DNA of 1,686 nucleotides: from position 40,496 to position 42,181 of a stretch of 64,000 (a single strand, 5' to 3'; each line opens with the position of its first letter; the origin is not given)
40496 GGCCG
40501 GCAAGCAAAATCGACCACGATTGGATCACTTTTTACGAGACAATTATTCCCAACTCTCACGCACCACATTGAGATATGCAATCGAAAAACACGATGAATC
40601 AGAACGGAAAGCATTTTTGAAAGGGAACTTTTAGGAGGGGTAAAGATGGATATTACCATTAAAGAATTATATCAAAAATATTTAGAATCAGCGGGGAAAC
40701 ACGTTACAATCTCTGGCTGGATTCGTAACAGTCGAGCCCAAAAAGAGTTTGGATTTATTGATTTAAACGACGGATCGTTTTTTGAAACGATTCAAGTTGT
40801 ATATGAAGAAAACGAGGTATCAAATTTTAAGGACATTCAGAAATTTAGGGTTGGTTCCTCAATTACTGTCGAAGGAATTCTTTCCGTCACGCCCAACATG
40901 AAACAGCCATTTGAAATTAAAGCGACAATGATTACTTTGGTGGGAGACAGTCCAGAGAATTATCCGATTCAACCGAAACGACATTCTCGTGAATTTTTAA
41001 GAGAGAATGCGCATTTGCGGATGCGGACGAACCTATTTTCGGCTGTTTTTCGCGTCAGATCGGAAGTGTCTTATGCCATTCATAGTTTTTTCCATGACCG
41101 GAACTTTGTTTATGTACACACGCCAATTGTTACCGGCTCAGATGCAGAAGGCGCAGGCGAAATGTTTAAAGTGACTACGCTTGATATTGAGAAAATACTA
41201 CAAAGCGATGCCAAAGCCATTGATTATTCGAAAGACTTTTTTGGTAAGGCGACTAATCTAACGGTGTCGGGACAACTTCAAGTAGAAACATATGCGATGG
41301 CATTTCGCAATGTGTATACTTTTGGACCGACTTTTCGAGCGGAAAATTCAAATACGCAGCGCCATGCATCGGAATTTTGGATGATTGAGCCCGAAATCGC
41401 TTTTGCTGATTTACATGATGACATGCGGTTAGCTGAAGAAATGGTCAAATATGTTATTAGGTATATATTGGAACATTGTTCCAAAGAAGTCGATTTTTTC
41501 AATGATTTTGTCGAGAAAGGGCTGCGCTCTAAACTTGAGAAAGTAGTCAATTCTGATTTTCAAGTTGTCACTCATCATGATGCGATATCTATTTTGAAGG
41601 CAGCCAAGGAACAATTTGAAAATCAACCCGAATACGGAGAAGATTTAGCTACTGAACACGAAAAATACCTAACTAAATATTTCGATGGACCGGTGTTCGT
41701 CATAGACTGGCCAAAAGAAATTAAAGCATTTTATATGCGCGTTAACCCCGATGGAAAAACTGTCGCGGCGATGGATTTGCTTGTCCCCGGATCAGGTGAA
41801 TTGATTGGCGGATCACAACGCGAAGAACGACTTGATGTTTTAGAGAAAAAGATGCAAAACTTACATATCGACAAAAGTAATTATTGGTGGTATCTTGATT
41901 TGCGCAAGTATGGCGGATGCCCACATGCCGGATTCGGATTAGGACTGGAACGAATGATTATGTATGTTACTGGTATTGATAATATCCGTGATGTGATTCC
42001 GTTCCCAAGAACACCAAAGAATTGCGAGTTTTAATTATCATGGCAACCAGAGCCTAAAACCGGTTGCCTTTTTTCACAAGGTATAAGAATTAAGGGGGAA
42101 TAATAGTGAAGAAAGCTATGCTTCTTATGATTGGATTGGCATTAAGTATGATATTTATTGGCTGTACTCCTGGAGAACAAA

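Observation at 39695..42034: Asn-type T-box leader controlling an unusual two-gene operon: AlkD-like DNA glycosylase plus asnS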

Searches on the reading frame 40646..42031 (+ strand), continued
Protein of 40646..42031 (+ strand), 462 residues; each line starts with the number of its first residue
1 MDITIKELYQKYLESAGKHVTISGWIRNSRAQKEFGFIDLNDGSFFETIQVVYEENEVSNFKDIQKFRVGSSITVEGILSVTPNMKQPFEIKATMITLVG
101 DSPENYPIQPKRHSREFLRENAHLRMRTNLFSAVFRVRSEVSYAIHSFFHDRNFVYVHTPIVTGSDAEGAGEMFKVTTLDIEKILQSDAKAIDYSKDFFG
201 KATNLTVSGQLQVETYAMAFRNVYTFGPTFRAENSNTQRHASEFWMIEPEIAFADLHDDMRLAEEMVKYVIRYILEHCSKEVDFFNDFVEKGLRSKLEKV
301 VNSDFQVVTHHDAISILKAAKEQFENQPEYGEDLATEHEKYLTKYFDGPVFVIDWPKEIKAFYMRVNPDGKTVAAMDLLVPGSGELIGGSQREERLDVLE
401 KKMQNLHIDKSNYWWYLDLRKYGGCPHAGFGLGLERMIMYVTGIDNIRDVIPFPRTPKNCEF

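Call 29: find_encoding_contigs(protein=P0156, flank=4000, max_places=1)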
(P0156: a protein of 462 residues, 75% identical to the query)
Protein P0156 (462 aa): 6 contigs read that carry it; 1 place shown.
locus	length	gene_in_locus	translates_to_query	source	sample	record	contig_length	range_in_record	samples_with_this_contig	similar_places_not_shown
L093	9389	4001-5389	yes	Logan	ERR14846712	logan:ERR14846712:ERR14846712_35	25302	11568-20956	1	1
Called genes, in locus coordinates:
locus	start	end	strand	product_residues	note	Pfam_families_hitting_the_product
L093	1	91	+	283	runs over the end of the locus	PF00288:GHMP_kinases_N, PF08544:GHMP_kinases_C (faint)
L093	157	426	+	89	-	PF04026:SpoVG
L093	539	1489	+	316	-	PF13793:Pribosyltran_N, PF00156:Pribosyltran, PF14572:Pribosyl_synth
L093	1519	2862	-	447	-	PF01554:MatE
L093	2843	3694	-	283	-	PF01978:TrmB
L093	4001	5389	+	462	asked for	PF01336:tRNA_anti-codon, PF00152:tRNA-synt_2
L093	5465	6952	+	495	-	PF16656:Pur_ac_phosph_N, PF00149:Metallophos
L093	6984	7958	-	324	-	PF01145:Band_7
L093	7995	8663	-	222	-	PF06271:RDD (faint)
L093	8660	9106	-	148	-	PF01957:NfeD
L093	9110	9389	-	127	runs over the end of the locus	-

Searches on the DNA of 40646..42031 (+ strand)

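Call 27: search_rna_families(sources=[L089, L090, L091], threshold=evalue, max_evalue=0.01, show_alignments=3)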
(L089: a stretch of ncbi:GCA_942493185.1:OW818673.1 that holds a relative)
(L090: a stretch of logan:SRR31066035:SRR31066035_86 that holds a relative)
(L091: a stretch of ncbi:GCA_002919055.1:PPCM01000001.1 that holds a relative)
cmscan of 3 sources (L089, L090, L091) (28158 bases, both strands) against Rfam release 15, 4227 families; matches with E-value up to 0.01: 3.
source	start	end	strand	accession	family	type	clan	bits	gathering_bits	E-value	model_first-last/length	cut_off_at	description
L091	3754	3956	+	RF00230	T-box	Cis-reg; leader;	-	118.9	93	4.5e-26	1-219/219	no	T-box leader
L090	3761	3965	+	RF00230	T-box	Cis-reg; leader;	-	93.5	93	1.6e-19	1-219/219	no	T-box leader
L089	3070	3274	+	RF00230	T-box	Cis-reg; leader;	-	93.1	93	2.1e-19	1-219/219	no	T-box leader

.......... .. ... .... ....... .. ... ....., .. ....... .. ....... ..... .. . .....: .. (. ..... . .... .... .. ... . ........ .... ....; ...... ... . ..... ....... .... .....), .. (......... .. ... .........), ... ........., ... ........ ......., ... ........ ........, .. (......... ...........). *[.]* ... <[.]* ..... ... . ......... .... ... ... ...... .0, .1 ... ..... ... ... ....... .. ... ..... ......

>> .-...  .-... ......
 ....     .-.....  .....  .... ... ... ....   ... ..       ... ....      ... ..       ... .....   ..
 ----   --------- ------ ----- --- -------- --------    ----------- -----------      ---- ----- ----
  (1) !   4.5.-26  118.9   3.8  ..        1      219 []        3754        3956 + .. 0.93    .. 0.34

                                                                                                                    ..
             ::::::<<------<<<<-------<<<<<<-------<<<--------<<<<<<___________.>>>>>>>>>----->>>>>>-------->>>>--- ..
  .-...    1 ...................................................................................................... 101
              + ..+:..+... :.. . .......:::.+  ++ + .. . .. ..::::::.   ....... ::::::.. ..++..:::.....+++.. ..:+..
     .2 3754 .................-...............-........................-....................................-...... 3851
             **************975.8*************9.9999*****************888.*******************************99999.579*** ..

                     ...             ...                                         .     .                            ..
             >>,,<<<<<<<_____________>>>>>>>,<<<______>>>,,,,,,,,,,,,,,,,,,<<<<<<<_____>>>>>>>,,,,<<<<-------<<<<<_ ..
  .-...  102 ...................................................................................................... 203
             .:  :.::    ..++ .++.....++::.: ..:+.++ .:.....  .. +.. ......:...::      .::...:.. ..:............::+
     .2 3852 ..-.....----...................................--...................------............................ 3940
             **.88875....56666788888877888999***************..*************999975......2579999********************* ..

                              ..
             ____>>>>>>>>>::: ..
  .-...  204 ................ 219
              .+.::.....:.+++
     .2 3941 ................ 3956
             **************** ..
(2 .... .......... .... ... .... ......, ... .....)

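Call 33: search_rna_families(sources=[L092, L093], threshold=evalue, max_evalue=0.01, show_alignments=0)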
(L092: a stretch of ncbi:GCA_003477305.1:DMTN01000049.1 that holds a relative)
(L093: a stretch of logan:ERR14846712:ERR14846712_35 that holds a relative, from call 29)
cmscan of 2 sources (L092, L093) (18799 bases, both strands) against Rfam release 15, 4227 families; matches with E-value up to 0.01: 2.
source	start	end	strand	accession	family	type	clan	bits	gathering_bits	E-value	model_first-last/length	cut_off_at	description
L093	3760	3962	+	RF00230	T-box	Cis-reg; leader;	-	94.5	93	6e-20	1-219/219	no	T-box leader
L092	3044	3248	+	RF00230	T-box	Cis-reg; leader;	-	86.2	93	7.9e-18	1-219/219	no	T-box leader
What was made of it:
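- In sister lineages the same leader controls asnS directly (calls 27, 33).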
